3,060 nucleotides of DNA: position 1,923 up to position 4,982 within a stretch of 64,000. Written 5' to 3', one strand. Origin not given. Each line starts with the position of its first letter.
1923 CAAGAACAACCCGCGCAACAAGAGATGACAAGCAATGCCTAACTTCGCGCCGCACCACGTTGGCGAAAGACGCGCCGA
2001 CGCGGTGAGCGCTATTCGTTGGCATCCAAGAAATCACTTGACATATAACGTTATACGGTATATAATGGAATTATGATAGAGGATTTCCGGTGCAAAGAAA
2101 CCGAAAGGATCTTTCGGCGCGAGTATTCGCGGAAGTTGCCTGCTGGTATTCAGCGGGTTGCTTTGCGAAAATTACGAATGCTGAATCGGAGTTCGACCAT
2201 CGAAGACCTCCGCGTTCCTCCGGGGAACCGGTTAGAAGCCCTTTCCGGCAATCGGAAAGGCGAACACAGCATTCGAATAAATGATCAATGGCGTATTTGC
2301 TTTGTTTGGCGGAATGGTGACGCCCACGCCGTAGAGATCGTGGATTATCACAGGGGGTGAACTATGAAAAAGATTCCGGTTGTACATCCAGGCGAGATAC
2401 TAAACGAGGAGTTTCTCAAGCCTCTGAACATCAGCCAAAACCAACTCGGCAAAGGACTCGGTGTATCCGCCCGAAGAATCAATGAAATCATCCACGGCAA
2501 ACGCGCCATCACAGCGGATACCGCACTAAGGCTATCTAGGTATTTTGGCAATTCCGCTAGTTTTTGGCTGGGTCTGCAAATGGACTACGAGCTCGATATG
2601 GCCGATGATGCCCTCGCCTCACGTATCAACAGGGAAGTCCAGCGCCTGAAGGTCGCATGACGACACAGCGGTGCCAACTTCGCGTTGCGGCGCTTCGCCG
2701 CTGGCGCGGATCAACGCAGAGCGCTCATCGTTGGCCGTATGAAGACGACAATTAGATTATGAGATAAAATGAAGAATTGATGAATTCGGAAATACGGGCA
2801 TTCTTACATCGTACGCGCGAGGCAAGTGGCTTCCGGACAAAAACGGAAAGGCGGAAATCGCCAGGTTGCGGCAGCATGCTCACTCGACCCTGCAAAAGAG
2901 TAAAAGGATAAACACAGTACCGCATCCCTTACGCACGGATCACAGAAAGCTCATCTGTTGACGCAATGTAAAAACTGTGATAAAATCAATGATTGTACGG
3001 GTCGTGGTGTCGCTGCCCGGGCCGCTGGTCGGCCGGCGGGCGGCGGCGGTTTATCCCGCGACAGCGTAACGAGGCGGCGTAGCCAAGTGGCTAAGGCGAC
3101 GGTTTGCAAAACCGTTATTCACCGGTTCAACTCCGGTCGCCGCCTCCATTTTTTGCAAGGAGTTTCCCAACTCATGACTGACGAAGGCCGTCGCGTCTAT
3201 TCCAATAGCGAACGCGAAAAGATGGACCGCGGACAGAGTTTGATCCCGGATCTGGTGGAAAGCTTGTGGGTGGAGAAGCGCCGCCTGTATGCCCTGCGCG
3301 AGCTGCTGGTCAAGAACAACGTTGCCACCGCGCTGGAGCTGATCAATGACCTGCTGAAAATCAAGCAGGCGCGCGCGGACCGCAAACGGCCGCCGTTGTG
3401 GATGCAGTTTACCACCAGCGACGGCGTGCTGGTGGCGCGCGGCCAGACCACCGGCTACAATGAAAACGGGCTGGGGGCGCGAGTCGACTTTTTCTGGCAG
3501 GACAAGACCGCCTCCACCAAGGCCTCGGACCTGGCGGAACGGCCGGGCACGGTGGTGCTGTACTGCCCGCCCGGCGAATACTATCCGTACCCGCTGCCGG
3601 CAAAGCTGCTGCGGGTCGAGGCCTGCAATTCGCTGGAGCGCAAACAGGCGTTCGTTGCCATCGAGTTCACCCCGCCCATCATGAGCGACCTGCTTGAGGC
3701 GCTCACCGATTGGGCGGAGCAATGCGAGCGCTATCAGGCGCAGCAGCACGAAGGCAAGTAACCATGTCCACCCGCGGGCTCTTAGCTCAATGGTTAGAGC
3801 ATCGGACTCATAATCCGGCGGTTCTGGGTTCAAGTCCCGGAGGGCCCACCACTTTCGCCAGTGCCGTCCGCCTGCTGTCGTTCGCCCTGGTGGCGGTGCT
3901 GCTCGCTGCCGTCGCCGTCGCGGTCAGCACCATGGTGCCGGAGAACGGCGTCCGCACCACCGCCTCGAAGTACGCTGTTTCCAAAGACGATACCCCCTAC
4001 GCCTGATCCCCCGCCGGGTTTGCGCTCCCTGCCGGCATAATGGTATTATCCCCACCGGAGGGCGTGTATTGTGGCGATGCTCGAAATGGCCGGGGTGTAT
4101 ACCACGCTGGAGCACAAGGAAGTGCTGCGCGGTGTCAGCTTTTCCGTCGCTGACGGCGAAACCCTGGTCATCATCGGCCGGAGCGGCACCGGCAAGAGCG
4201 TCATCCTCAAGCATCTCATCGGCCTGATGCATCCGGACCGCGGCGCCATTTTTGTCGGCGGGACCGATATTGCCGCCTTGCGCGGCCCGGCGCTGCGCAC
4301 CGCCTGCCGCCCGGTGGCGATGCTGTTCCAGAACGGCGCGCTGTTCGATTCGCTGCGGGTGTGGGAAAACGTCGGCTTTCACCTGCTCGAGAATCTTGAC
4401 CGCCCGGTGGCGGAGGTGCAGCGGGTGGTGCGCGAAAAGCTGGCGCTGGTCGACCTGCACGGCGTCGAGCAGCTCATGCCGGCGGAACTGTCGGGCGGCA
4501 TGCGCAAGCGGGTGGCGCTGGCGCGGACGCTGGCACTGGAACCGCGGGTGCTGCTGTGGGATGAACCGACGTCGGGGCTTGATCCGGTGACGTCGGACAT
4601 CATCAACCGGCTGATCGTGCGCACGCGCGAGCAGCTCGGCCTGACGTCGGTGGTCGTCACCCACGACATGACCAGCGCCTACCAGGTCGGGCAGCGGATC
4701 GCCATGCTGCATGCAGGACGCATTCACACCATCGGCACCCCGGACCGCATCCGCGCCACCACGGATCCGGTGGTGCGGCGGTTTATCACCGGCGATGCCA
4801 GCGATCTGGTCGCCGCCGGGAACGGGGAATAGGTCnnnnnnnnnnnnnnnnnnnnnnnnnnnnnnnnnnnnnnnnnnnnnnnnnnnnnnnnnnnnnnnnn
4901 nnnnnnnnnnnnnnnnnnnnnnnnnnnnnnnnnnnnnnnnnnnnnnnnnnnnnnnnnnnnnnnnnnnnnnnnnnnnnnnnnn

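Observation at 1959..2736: Pair of paralogous attC-like elements with shared internal sequence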

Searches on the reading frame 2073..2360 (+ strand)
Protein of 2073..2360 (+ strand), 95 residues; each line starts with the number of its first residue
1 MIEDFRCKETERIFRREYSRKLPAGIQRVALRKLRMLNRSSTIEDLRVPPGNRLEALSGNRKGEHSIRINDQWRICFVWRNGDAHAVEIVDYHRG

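Call 8: search_protein_families(library=pfam, proteins=[window:2073-2360:+], max_evalue=0.01)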
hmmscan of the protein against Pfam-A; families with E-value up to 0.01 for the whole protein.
window:2073-2360:+ (95 aa): 1 family
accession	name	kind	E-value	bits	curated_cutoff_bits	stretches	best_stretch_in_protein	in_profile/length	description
PF05015.19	HigB-like_toxin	-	1.4e-20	74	27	1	4-93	2-91/91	RelE-like toxin of type II toxin-antitoxin system HigB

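Call 14: search_protein_families(library=ncbifam, proteins=[window:2073-2360:+], max_evalue=0.01)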
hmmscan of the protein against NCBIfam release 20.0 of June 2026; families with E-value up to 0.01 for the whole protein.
window:2073-2360:+ (95 aa): 0 families

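Call 16: find_encoding_contigs(protein=window:2073-2360:+, flank=10000, max_places=10)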
Protein window:2073-2360:+ (95 aa): 1 contig read that carries it; 1 place shown.
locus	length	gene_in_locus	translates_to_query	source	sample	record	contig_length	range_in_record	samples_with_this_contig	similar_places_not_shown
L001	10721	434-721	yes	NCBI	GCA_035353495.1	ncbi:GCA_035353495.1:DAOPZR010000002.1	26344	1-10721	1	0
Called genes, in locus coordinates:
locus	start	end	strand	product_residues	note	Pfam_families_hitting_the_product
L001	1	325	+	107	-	?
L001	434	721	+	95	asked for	PF05015:HigB-like_toxin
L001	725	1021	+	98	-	PF01381:HTH_3, PF12844:HTH_19 (weak)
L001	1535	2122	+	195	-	-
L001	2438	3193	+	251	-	PF00005:ABC_tran, PF13304:AAA_21 (faint)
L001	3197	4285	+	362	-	PF02470:MlaD, PF28544:Helical_needle (weak)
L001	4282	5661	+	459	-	PF18073:Zn_ribbon_LapB, PF13481:AAA_25, PF03796:DnaB_C (weak), PF06745:ATPase, PF13191:AAA_16 (weak), PF05362:Lon_C (weak)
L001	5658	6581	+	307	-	PF27675:YCF81_N, PF01938:TRAM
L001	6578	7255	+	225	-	PF01128:IspD, PF12804:NTP_transf_3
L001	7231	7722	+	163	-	PF02542:YgbB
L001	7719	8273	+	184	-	PF01202:SKI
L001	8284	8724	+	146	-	PF01220:DHquinase_II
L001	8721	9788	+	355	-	PF01321:Creatinase_N, PF00557:Peptidase_M24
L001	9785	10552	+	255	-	PF08032:SpoU_sub_bind, PF00588:SpoU_methylase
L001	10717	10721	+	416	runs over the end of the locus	PF00464:SHMT, PF00155:Aminotran_1_2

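Call 30: list_cluster_members(proteins=[L001:4282-5658:+, L001:434-718:+, L001:8721-9785:+])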
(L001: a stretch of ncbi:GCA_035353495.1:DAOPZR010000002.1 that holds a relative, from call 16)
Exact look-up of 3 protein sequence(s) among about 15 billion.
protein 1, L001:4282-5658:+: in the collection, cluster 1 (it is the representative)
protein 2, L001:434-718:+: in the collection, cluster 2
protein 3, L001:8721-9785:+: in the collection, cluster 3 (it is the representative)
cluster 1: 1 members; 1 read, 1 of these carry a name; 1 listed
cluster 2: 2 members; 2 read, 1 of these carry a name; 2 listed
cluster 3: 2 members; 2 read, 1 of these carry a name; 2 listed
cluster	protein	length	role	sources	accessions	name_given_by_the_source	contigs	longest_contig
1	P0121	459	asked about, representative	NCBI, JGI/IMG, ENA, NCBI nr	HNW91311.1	MAG TPA: DNA repair protein RadA [bacterium] | DNA repair protein RadA [bacterium]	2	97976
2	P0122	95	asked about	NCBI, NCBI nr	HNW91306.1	MAG TPA: type II toxin-antitoxin system RelE/ParE family toxin [bacterium] | type II toxin-antitoxin system RelE/ParE family toxin [bacterium]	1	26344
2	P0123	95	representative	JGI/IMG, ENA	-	-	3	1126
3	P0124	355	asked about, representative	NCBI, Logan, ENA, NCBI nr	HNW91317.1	MAG TPA: Xaa-Pro peptidase family protein [bacterium] | Xaa-Pro peptidase family protein [bacterium]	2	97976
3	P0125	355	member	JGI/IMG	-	-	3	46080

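Call 31: find_encoding_contigs(protein=P0121, flank=10000, max_places=6)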
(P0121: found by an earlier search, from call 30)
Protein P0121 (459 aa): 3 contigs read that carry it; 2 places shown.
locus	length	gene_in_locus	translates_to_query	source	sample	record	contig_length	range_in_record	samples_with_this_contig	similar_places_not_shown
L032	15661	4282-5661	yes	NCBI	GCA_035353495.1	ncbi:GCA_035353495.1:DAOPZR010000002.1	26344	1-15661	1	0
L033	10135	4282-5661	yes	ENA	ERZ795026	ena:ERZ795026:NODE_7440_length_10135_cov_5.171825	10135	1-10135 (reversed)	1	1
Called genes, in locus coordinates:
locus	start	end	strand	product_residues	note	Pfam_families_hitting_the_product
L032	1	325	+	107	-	?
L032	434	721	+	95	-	PF05015:HigB-like_toxin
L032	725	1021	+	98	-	PF01381:HTH_3, PF12844:HTH_19 (weak)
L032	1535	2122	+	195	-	-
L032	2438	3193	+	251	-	PF00005:ABC_tran, PF13304:AAA_21 (faint)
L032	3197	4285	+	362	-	PF02470:MlaD, PF28544:Helical_needle (weak)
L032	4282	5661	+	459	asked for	PF18073:Zn_ribbon_LapB, PF13481:AAA_25, PF03796:DnaB_C (weak), PF06745:ATPase, PF13191:AAA_16 (weak), PF05362:Lon_C (weak)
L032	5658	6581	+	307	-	PF27675:YCF81_N, PF01938:TRAM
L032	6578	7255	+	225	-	PF01128:IspD, PF12804:NTP_transf_3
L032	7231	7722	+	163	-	PF02542:YgbB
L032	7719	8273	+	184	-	PF01202:SKI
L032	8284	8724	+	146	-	PF01220:DHquinase_II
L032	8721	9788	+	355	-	PF01321:Creatinase_N, PF00557:Peptidase_M24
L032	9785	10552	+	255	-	PF08032:SpoU_sub_bind, PF00588:SpoU_methylase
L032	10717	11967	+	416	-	PF00464:SHMT, PF00155:Aminotran_1_2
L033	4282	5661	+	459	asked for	PF18073:Zn_ribbon_LapB, PF13481:AAA_25, PF03796:DnaB_C (weak), PF06745:ATPase, PF13191:AAA_16 (weak), PF05362:Lon_C (weak)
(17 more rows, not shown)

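Call 67: search_protein_families(library=padloc, proteins=[window:2073-2360:+], max_evalue=0.01)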
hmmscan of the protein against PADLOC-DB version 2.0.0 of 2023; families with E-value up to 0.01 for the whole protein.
window:2073-2360:+ (95 aa): 0 families

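Call 69: find_homologous_proteins(query=P0121, max_evalue=1e-120)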
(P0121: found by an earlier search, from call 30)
Query P0121 (459 aa): 2636 proteins with E <= 1e-120 among 8000 candidates; the best 120 are listed.
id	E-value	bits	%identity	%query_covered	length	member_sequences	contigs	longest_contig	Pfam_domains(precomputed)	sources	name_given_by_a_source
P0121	0.0e+0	1009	100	100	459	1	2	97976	PF18073.8,PF06745.20,PF03796.22,PF05362.20,PF13481.13,PF13191.13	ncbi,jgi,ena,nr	ncbi:MAG TPA: DNA repair protein RadA [bacterium]|nr:DNA repair protein RadA [bacterium]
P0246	1.6e-259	879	88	100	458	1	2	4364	PF18073.8,PF06745.20,PF03796.22,PF23442.2,PF05362.20,PF25199.2,PF13481.13,PF13191.13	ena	-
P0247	3.2e-190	651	65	99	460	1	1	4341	PF18073.8,PF06745.20,PF23442.2,PF13481.13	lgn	-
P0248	8.2e-187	640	65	99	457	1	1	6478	PF18073.8,PF06745.20,PF03796.22,PF13481.13,PF13541.13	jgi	-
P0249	2.8e-142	493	53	97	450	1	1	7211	PF18073.8,PF06745.20,PF03796.22,PF23442.2,PF05362.20,PF13481.13,PF13191.13,PF13541.13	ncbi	-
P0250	6.0e-142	492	53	97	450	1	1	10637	PF18073.8,PF06745.20,PF03796.22,PF23442.2,PF05362.20,PF13481.13,PF13191.13,PF13541.13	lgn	-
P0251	1.1e-141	491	52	97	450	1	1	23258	PF18073.8,PF06745.20,PF03796.22,PF23442.2,PF05362.20,PF13481.13,PF13191.13,PF13541.13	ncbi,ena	-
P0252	2.6e-141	490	52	97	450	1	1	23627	PF18073.8,PF06745.20,PF03796.22,PF23442.2,PF05362.20,PF13481.13,PF13191.13,PF13541.13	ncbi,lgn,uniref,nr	ncbi:DNA repair protein RadA [Desulforamulus aeronauticus]|uniref:DNA repair protein RadA n=1 Tax=De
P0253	4.5e-141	489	51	97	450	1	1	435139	PF18073.8,PF06745.20,PF03796.22,PF23442.2,PF05362.20,PF13481.13,PF13541.13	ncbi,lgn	ncbi:DNA repair protein RadA [Desulfotomaculum varum]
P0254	5.0e-141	489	52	97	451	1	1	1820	PF18073.8,PF06745.20,PF03796.22,PF23442.2,PF05362.20,PF13481.13,PF13191.13,PF13541.13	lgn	-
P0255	1.1e-140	488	51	97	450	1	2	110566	PF18073.8,PF06745.20,PF03796.22,PF23442.2,PF05362.20,PF13481.13,PF13191.13,PF13541.13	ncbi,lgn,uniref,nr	ncbi:DNA repair protein RadA [Desulforamulus hydrothermalis]|uniref:DNA repair protein RadA n=1 Tax=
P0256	2.0e-140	487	52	97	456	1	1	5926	PF18073.8,PF06745.20,PF03796.22,PF23442.2,PF05362.20,PF25199.2,PF13481.13,PF13541.13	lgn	-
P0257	6.5e-140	485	52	97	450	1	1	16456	PF18073.8,PF06745.20,PF03796.22,PF23442.2,PF05362.20,PF13481.13,PF13541.13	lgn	-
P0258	1.1e-139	484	53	93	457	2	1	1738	PF18073.8,PF06745.20,PF03796.22,PF23442.2,PF13481.13,PF13541.13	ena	-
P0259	1.6e-139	484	53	93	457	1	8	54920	PF18073.8,PF06745.20,PF03796.22,PF23442.2,PF13481.13,PF13541.13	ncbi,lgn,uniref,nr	ncbi:DNA repair protein RadA [Domibacillus enclensis]|uniref:DNA repair protein RadA n=1 Tax=Domibac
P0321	2.8e-134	467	55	92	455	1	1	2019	PF18073.8,PF06745.20,PF03796.22,PF23442.2,PF13401.13,PF00154.28,PF13481.13,PF13541.13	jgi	jgi:DNA repair protein RadA/Sms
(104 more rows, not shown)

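Call 70: find_encoding_contigs(protein=P0246, flank=10000, max_places=4)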
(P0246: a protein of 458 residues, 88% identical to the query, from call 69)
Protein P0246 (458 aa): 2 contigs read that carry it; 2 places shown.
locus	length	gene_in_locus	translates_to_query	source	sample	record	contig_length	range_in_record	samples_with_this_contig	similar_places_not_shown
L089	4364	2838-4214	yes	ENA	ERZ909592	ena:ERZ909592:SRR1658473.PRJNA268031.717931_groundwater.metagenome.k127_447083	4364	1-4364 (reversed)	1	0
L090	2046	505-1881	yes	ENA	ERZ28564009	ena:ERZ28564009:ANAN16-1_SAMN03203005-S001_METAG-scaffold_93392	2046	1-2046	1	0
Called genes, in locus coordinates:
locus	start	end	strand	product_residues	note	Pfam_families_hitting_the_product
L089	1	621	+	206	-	?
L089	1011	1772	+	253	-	PF00005:ABC_tran, PF13304:AAA_21 (faint)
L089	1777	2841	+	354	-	PF02470:MlaD, PF28544:Helical_needle (weak)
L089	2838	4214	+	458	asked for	PF18073:Zn_ribbon_LapB, PF13481:AAA_25, PF03796:DnaB_C (weak), PF06745:ATPase, PF23442:DUF7125 (faint), PF13191:AAA_16 (weak), PF25199:nSTAND_NTPase5 (faint), PF05362:Lon_C (weak)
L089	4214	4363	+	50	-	?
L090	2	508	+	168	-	?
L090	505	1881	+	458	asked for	PF18073:Zn_ribbon_LapB, PF13481:AAA_25, PF03796:DnaB_C (weak), PF06745:ATPase, PF23442:DUF7125 (faint), PF13191:AAA_16 (weak), PF25199:nSTAND_NTPase5 (faint), PF05362:Lon_C (weak)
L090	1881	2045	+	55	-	?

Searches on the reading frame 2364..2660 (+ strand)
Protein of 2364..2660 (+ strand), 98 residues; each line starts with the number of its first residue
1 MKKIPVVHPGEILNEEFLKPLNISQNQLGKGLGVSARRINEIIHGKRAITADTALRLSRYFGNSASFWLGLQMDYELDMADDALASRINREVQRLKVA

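Call 8: search_protein_families(library=pfam, proteins=[window:2364-2660:+], max_evalue=0.01)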
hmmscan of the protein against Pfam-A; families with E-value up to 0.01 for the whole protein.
window:2364-2660:+ (98 aa): 3 families
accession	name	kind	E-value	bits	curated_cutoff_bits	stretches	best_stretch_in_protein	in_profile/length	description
PF01381.28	HTH_3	-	3.1e-11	43.6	23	1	16-66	3-53/55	Helix-turn-helix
PF12844.13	HTH_19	-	1.8e-06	28.2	30.2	1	19-66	9-56/64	Helix-turn-helix domain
PF13443.12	HTH_26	-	0.0037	17.9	22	1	17-62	5-51/63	Cro/C1-type HTH DNA-binding domain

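Call 14: search_protein_families(library=ncbifam, proteins=[window:2364-2660:+], max_evalue=0.01)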
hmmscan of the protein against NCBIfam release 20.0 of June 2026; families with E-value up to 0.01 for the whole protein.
window:2364-2660:+ (98 aa): 3 families
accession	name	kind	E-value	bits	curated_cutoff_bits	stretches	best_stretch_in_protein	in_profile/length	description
TIGR02607.1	antidote_HigA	equivalog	3.2e-32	110.2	47.7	1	6-81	4-79/81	HigA family addiction module antitoxin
TIGR03070.1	couple_hipB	subfamily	9.6e-05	22.3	71.65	1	21-62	14-55/58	type II toxin-antitoxin system Y4mF family antitoxin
NF038139.1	Reg_Aceta_RamB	equivalog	0.0002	20.1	700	1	22-68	15-61/465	acetate metabolism transcriptional regulator RamB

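Call 67: search_protein_families(library=padloc, proteins=[window:2364-2660:+], max_evalue=0.01)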
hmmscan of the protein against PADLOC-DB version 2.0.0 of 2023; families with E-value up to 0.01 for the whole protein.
window:2364-2660:+ (98 aa): 2 families
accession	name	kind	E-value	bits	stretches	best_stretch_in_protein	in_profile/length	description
PDLC04775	PDC-M69A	-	4.1e-05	22.1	1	16-59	14-57/113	-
PDLC02926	HTH_VI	-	0.0041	15.4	1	22-88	14-80/92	-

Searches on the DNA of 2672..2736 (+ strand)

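Call 72: search_dna_similar(query=window:2672-2736:+, collection=plasmids, mode=distant, max_evalue=1, max_rows=10)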
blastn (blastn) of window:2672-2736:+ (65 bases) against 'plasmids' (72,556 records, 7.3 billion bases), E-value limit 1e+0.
Records with a match: 74; places in all: 122; records where one place covers at least 80% of the query: 0.
Best place of each record, by identity: 95-99% 1; 90-95% 69; 80-90% 4.
By first word of the organism name: Ralstonia 66; Caballeronia 2; Sinorhizobium 1; Bosea 1; Ochrobactrum 1; Pseudomonas 1; Rhodococcus 1; Sphingobium 1.
By predicted mobility (MOB-suite, as given by PLSDB): mobilizable 65; non-mobilizable 9.
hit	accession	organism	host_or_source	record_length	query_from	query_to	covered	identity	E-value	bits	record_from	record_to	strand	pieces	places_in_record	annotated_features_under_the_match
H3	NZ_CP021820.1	Sinorhizobium meliloti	Medicago truncatula,Single Cell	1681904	7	49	66%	81.4%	4e-1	40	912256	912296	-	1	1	none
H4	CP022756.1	Ralstonia solanacearum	Solanum tuberosum,single cell,Potato ...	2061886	18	47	46%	90.0%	1e-1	42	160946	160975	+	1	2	type VI secretion protein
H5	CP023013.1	Ralstonia solanacearum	Solanum tuberosum,single cell,Potato ...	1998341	18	47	46%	90.0%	1e-1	42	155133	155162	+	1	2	none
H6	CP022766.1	Ralstonia solanacearum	Solanum tuberosum,single cell,Potato ...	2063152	18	47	46%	90.0%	1e-1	42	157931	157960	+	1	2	type VI secretion protein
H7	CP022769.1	Ralstonia solanacearum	Solanum tuberosum,single cell,Potato ...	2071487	18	47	46%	90.0%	1e-1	42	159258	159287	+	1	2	type VI secretion protein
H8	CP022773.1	Ralstonia solanacearum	Solanum tuberosum,single cell,Potato ...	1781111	18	47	46%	90.0%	1e-1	42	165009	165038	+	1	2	type VI secretion protein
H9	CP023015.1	Ralstonia solanacearum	Solanum tuberosum,single cell,Potato ...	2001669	18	47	46%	90.0%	1e-1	42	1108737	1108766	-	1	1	none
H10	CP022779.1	Ralstonia solanacearum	Solanum tuberosum,single cell,Potato ...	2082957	18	47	46%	90.0%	1e-1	42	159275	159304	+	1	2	type VI secretion protein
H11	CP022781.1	Ralstonia solanacearum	Solanum tuberosum,single cell,Potato ...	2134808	18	47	46%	90.0%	1e-1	42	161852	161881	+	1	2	type VI secretion protein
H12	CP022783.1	Ralstonia solanacearum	Solanum tuberosum,single cell,Potato ...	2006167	18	47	46%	90.0%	1e-1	42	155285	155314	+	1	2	type VI secretion protein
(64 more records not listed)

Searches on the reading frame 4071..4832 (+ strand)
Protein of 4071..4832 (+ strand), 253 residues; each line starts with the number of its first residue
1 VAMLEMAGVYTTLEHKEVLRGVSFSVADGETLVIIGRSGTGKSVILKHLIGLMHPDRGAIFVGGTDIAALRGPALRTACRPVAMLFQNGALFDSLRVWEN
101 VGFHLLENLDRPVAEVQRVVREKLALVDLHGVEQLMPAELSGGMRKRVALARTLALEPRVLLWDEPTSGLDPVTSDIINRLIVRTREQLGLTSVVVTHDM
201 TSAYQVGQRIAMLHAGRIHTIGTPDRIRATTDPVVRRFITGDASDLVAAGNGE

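Call 74: search_protein_families(library=ncbifam, proteins=[window:4071-4832:+], max_evalue=0.00001)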
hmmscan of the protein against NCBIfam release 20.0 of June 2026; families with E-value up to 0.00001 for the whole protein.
window:4071-4832:+ (253 aa): 182 families (the best 25 are shown)
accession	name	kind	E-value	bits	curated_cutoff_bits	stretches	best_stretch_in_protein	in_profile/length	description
NF008809.0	PRK11831.1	equivalog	7.8e-53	179.5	441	1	2-244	7-249/270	phospholipid ABC transporter ATP-binding protein MlaF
TIGR03265.1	PhnT2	equivalog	2.4e-50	171.8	457.7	1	3-236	4-232/353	putative 2-aminoethylphosphonate ABC transporter ATP-binding protein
TIGR01186.1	proV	subfamily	8e-50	170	326.6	1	19-241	9-232/363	betaine/proline/choline family ABC transporter ATP-binding protein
TIGR00968.1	3a0106s01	subfamily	1.2e-47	162.5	342.75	1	14-239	11-231/237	sulfate ABC transporter ATP-binding protein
TIGR04521.1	ECF_ATPase_2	equivalog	4.2e-46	157.3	330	1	14-229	16-234/279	energy-coupling factor transporter ATPase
NF006987.0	PRK09452.1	equivalog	4.7e-46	157.2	482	1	3-230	17-238/378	spermidine/putrescine ABC transporter ATP-binding protein PotA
NF040933.2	ABC_arch_GlcV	equivalog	9.4e-46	156.3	450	1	16-230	19-232/357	glucose ABC transporter ATP-binding protein GlcV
TIGR01187.1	potA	subfamily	3.1e-45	154.7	355.6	1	34-239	1-201/325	polyamine ABC transporter ATP-binding protein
TIGR03258.1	PhnT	equivalog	5.9e-45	153.8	499.15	1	15-239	20-240/359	2-aminoethylphosphonate ABC transport system ATP-binding subunit PhnT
NF043075.1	MMSYN1_0197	equivalog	3.9e-44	151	550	1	3-238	2-232/341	spermidine/putrescine ABC transporter ATP-binding protein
NF040840.2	tungstate_WtpC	equivalog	8.7e-44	150.2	440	1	16-239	12-231/347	tungstate ABC transporter ATP-binding protein WtpC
NF008105.0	PRK10851.1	equivalog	1.3e-43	149.1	502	1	4-230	3-227/362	sulfate/thiosulfate ABC transporter ATP-binding protein CysA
NF008653.0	PRK11650.1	subfamily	1.4e-43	149.4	432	1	1-241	1-237/357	sn-glycerol-3-phosphate ABC transporter ATP-binding protein UgpC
TIGR04520.1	ECF_ATPase_1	equivalog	2.3e-43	148.5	315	1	10-231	10-227/269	energy-coupling factor transporter ATPase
TIGR03415.1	ABC_choXWV_ATP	equivalog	2.8e-42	145.1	483.75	1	20-239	41-265/382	choline ABC transporter ATP-binding protein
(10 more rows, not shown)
